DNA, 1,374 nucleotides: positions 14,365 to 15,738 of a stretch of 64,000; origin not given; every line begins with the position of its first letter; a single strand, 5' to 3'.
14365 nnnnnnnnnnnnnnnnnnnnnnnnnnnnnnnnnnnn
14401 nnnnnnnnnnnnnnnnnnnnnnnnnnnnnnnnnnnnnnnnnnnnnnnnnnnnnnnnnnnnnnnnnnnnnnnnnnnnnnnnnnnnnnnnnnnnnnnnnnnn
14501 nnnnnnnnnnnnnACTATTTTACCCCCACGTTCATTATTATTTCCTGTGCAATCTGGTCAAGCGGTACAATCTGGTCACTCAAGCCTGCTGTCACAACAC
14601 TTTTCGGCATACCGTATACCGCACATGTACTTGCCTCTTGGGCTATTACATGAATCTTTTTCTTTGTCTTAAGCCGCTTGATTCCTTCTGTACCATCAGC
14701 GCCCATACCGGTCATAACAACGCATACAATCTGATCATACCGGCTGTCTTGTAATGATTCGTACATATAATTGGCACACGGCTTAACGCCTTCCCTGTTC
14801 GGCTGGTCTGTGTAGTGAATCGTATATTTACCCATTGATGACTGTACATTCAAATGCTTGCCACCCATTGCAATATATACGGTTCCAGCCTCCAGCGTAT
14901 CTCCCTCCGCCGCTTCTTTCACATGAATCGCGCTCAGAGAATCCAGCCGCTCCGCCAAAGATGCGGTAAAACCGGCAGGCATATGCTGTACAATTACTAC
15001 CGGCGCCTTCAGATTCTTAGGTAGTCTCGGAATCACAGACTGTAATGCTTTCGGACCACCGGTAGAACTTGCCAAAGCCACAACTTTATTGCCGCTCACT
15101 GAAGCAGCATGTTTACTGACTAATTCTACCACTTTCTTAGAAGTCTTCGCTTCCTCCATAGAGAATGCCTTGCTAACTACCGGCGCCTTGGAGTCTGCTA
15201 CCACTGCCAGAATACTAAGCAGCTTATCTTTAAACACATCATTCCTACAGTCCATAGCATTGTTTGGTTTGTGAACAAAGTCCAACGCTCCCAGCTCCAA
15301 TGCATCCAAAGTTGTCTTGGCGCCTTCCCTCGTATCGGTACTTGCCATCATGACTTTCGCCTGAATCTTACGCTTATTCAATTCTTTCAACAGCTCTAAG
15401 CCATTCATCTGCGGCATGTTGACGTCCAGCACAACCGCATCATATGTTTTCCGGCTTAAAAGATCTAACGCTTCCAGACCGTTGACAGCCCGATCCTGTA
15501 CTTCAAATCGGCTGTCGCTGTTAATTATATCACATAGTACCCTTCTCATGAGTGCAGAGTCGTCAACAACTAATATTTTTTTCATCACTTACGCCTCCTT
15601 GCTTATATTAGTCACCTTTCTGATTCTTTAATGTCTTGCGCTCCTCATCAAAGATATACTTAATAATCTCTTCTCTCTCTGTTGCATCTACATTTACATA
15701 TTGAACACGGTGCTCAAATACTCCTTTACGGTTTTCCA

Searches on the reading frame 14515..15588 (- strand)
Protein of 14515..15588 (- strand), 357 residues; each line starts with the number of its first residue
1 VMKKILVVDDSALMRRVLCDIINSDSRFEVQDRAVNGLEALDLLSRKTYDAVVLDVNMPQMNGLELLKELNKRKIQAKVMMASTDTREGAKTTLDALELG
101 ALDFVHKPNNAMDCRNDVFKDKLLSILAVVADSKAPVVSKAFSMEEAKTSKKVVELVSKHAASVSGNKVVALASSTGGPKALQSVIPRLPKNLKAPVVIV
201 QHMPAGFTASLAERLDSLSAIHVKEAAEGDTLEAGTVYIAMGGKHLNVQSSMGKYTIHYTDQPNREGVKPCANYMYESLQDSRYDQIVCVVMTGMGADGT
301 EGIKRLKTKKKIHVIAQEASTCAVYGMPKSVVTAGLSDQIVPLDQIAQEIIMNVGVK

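Call 81: search_protein_families(library=pfam, proteins=[window:14515-15588:-], max_evalue=0.00001)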
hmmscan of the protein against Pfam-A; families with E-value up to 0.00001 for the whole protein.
window:14515-15588:- (357 aa): 2 families
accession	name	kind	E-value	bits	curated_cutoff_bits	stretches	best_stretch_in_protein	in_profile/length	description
PF01339.22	CheB_methylest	-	9.8e-62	208.2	24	1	170-350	1-174/174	CheB methylesterase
PF00072.30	Response_reg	-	4.6e-25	88.4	30.2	1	5-112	1-104/111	Response regulator receiver domain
